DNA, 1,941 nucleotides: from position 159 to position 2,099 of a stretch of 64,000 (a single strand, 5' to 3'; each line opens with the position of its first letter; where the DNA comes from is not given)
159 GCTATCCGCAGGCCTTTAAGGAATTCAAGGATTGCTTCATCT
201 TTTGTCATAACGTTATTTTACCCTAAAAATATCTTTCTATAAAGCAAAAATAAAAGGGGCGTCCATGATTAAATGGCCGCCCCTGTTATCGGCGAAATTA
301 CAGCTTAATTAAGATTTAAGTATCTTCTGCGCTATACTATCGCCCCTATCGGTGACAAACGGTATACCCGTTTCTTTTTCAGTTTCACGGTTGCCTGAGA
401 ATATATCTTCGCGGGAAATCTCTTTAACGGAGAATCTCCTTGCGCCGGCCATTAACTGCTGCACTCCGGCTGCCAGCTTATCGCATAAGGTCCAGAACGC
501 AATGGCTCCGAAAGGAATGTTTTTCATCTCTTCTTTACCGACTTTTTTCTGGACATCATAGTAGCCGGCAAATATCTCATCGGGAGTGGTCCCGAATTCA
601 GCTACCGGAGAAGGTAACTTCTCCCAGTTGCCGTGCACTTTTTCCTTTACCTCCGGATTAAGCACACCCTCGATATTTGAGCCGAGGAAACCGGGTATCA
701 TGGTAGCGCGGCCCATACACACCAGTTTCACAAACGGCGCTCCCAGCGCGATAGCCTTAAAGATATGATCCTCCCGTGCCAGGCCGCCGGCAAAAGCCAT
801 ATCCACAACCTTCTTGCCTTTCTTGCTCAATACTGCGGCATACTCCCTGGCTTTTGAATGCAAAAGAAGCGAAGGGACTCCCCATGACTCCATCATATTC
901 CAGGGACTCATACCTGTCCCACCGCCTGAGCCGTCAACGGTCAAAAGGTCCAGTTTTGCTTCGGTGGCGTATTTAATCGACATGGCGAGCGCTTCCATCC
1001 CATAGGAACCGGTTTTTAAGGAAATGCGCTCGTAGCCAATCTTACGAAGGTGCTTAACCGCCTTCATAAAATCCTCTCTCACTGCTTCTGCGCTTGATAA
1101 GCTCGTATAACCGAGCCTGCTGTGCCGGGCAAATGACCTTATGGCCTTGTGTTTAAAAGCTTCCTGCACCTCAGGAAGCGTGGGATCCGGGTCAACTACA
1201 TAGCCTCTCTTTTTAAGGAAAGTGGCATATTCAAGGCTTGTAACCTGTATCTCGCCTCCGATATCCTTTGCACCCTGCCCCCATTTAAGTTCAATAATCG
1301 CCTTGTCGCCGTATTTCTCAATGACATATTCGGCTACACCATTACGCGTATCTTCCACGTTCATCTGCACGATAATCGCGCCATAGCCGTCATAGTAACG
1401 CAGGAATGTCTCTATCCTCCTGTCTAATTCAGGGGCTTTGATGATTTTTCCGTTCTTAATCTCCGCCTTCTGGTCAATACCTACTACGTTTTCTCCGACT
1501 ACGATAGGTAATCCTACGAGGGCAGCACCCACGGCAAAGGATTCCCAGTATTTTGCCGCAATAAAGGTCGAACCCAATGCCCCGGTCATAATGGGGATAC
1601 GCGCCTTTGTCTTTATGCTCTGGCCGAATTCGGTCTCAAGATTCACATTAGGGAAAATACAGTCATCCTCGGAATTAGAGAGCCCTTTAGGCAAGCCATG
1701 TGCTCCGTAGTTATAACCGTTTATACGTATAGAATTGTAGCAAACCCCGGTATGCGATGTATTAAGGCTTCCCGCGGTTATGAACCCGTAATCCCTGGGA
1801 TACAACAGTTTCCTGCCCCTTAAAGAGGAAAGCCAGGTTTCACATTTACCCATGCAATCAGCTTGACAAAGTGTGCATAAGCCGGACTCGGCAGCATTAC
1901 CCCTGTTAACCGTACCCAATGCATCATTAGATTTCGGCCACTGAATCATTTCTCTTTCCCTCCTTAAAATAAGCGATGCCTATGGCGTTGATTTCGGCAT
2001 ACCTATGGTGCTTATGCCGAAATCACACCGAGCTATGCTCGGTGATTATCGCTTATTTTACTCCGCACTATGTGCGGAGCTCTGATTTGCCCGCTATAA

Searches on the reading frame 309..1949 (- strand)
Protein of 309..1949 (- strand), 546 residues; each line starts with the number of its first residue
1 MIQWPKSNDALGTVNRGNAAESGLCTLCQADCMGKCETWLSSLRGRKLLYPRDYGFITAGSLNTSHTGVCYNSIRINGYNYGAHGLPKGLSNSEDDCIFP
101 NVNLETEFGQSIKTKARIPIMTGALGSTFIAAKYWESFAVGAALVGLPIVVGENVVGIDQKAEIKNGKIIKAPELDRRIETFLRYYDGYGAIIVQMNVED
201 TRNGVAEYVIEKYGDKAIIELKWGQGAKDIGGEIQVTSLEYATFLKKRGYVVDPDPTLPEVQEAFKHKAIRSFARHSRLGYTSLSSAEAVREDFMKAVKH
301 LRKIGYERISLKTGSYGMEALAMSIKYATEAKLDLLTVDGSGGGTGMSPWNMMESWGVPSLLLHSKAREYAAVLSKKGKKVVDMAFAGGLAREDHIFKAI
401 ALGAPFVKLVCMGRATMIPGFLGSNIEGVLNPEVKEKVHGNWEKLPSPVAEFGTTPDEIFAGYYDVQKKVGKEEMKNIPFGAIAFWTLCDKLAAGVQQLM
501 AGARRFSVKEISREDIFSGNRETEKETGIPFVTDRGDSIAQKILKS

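Call 72: find_encoding_contigs(protein=window:309-1949:-, flank=10000, max_places=1)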
Protein window:309-1949:- (546 aa): 3 contigs read that carry it; 1 place shown.
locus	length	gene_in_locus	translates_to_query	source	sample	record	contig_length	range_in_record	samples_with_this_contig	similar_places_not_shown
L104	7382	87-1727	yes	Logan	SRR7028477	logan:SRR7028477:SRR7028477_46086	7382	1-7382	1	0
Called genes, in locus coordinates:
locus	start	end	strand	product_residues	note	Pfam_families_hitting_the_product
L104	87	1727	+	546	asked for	PF01645:Glu_synthase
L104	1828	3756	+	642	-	-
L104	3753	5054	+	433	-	PF13487:HD_5, PF01966:HD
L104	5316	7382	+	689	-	?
